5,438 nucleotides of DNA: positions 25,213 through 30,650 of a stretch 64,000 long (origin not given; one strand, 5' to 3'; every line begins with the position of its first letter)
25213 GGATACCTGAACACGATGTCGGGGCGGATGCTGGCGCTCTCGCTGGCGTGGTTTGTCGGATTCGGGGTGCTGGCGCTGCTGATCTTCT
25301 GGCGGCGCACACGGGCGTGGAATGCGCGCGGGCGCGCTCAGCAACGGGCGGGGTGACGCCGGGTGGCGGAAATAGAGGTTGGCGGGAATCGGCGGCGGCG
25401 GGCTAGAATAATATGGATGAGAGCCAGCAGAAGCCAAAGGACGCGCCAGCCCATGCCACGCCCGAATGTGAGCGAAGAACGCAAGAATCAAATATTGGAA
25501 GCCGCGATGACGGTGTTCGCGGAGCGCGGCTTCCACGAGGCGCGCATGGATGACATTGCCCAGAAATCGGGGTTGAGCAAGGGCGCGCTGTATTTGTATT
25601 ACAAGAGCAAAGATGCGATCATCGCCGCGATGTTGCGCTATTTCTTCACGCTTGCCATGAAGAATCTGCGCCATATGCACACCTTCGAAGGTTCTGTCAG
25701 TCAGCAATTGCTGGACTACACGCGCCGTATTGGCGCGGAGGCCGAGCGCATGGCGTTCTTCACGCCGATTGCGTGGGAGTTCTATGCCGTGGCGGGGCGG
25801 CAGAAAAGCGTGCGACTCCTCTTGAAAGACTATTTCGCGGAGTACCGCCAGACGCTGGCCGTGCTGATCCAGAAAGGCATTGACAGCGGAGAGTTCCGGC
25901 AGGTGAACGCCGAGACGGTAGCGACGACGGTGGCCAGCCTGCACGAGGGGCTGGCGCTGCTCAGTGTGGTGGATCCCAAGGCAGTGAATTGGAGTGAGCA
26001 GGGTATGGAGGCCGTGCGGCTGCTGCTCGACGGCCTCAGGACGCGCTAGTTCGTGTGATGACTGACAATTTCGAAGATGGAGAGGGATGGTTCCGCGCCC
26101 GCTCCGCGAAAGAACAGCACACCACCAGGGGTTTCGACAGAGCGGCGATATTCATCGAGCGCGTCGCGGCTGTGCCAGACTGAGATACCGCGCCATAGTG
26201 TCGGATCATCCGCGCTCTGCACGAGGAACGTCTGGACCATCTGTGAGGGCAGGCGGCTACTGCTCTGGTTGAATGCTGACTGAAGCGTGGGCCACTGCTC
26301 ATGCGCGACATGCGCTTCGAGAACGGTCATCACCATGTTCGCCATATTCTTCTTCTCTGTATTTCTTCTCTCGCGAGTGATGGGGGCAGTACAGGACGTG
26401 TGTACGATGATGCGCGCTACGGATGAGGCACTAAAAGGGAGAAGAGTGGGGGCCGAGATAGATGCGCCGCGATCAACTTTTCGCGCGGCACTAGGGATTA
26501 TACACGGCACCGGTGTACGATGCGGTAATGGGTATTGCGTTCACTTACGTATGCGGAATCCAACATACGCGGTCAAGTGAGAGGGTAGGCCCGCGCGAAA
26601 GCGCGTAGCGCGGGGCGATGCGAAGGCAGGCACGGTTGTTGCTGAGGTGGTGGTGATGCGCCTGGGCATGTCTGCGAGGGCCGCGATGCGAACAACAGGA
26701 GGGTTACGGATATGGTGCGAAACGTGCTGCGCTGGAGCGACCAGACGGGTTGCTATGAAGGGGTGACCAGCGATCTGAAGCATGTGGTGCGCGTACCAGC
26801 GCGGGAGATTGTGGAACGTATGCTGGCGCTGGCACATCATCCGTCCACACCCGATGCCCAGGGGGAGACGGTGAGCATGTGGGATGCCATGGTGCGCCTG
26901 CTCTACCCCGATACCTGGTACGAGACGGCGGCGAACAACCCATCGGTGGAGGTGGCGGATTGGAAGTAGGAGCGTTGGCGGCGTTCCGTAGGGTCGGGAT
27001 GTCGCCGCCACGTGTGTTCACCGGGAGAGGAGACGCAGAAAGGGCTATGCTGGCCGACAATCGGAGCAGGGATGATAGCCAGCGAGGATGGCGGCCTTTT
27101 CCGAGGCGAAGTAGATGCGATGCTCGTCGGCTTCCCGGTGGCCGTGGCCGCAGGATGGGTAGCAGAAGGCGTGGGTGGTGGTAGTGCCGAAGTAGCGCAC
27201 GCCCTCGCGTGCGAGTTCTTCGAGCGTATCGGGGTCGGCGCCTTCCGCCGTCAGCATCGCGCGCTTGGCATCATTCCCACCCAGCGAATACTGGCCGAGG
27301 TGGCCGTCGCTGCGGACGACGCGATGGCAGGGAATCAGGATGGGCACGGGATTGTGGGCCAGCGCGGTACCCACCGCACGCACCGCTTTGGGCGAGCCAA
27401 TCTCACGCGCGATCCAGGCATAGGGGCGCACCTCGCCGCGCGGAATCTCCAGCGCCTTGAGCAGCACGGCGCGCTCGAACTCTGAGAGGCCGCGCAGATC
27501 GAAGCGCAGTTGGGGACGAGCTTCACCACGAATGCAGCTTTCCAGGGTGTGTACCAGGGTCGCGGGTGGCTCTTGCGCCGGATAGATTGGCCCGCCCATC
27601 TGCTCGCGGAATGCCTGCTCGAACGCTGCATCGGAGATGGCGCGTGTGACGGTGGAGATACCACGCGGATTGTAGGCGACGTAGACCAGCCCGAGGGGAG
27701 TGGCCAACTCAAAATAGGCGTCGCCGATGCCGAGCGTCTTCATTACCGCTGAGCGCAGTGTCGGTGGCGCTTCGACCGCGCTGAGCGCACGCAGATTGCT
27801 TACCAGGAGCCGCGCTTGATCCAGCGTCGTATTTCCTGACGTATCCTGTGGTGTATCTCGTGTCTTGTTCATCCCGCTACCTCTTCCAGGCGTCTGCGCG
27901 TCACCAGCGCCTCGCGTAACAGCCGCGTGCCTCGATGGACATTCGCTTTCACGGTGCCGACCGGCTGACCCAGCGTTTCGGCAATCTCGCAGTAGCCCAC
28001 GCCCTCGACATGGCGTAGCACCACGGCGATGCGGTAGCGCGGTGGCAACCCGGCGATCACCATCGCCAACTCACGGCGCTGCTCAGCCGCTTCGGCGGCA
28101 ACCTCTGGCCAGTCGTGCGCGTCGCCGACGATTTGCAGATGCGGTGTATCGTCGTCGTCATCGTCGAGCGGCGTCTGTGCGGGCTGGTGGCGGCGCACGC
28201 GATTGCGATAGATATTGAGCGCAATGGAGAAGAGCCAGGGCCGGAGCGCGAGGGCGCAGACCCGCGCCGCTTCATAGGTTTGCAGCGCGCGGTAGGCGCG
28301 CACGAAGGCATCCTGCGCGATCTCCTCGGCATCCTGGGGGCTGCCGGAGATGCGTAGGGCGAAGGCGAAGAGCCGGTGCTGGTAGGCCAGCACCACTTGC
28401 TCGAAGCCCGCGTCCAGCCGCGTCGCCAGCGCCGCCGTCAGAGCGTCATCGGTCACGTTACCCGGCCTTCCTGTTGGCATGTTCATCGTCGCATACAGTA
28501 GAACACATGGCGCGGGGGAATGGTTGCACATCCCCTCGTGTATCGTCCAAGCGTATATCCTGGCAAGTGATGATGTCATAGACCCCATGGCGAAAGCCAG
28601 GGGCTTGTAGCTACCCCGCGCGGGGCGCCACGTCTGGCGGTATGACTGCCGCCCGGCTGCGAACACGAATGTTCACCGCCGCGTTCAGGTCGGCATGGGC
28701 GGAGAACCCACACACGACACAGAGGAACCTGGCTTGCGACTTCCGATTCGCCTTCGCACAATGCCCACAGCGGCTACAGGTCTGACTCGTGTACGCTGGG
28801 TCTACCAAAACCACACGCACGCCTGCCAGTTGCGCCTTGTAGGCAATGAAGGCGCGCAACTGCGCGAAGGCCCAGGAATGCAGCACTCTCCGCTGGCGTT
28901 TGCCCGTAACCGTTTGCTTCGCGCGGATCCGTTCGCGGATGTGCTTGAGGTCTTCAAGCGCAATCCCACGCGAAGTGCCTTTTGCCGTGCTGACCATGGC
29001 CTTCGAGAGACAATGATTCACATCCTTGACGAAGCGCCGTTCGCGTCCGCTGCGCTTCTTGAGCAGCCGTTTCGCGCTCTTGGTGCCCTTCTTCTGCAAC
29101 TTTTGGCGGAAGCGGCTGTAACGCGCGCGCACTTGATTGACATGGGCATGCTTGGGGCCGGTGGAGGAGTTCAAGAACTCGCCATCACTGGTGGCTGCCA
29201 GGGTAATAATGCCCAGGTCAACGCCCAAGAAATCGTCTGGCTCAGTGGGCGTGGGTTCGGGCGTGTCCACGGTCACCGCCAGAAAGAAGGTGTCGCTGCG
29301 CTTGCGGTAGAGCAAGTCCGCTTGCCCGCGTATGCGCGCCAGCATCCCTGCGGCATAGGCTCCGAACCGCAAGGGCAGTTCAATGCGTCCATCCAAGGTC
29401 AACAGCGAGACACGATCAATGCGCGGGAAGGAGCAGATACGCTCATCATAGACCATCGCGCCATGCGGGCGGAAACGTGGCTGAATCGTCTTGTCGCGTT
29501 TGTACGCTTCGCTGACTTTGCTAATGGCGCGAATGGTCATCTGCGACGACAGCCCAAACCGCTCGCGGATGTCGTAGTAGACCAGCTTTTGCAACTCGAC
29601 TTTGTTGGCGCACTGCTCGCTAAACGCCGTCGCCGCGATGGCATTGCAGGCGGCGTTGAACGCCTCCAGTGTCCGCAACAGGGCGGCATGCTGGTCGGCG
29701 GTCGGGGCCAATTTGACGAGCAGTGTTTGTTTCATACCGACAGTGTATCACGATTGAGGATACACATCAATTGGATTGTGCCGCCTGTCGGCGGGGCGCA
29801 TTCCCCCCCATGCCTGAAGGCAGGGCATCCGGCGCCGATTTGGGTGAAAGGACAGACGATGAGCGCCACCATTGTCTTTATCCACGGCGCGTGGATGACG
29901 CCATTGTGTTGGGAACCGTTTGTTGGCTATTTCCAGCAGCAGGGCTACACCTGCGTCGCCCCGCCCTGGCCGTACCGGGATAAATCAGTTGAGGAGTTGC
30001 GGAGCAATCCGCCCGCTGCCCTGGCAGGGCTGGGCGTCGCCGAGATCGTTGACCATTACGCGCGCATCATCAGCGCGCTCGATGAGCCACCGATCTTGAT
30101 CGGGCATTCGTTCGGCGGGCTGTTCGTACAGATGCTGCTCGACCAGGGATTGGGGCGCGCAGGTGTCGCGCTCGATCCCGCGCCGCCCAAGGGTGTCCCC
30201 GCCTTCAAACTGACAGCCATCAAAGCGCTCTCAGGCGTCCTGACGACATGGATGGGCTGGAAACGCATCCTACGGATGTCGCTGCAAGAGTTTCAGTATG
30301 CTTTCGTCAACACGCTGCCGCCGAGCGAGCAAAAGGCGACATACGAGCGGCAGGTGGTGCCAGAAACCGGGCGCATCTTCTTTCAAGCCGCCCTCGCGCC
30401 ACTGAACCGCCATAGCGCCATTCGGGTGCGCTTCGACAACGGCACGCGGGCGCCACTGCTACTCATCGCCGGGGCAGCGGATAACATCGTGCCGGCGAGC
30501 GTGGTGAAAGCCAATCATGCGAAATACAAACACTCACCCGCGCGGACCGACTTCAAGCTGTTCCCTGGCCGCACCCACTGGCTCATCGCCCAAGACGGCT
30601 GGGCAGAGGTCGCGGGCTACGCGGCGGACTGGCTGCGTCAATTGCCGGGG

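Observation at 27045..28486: ECF sigma factor translationally coupled to an MGMT/Ada-Zn fusion protein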

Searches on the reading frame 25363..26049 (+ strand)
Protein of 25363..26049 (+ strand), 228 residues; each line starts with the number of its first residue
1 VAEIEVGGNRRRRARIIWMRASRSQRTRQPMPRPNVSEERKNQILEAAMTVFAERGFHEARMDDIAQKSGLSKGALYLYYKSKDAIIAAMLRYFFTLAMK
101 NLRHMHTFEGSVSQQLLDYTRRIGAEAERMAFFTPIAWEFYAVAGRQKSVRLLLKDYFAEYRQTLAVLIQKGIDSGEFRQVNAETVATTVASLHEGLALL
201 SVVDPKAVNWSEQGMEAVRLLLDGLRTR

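Call 3: search_protein_families(library=pfam, proteins=[window:25363-26049:+], max_evalue=0.01)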
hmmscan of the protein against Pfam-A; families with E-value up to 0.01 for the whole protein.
window:25363-26049:+ (228 aa): 8 families
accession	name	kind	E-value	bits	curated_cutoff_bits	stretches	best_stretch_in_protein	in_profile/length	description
PF00440.29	TetR_N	-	2.4e-17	62.9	24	1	44-90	1-47/47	Bacterial regulatory proteins, tetR family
PF13977.11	TetR_C_6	-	3.4e-10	40.5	27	1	139-223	28-111/115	BetI-type transcriptional repressor, C-terminal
PF17922.6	TetR_C_17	-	1.1e-07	32.5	26.1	1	132-202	19-90/100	Tetracyclin repressor-like, C-terminal domain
PF16925.10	TetR_C_13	-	8.1e-06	26.6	27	1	144-205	35-99/109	Tetracyclin repressor-like, C-terminal domain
PF17935.6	TetR_C_27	-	0.00012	22.5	26.1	1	115-192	4-79/106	Tetracyclin repressor-like, C-terminal domain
PF08360.16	TetR_C_5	-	0.00054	20.6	21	1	139-200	44-105/131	QacR-like protein, C-terminal region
PF21993.1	TetR_C_13_2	-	0.0084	16.8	27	0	134-203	25-90/103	Transcriptional regulator LmrA/YxaF-like, C-terminal domain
PF17932.6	TetR_C_24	-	0.0092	16.7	26.4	0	159-195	49-85/114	Tetracyclin repressor-like, C-terminal domain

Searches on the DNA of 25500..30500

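Call 62: search_rna_families(source=window, start=25500, end=30500, threshold=evalue, max_evalue=0.1)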
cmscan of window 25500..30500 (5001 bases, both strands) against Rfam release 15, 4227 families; matches with E-value up to 0.1: 0.
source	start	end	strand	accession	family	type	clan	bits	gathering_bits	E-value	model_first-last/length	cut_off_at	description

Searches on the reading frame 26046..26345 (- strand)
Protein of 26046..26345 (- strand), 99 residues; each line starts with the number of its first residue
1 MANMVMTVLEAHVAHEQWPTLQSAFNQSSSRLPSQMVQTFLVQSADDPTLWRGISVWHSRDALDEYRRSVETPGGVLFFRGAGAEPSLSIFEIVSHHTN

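Call 68: search_protein_families(library=pfam, proteins=[window:26046-26345:-], max_evalue=0.01)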
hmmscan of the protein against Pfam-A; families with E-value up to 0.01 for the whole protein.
window:26046-26345:- (99 aa): 1 family
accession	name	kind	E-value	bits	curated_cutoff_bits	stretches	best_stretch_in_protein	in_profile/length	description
PF03992.22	ABM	-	0.0007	20.2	23.1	1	38-69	38-69/78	Antibiotic biosynthesis monooxygenase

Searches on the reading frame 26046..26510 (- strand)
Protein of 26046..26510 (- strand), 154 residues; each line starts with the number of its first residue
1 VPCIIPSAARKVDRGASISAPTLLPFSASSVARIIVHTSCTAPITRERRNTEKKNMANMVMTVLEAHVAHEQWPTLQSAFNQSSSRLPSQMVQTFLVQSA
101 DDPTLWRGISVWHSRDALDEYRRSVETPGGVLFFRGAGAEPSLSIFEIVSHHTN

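Call 3: search_protein_families(library=pfam, proteins=[window:26046-26510:-], max_evalue=0.01)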
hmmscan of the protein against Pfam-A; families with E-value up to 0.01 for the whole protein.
window:26046-26510:- (154 aa): 1 family
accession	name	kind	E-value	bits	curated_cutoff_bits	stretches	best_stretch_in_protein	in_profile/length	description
PF03992.22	ABM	-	0.0017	19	23.1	1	93-124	38-69/78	Antibiotic biosynthesis monooxygenase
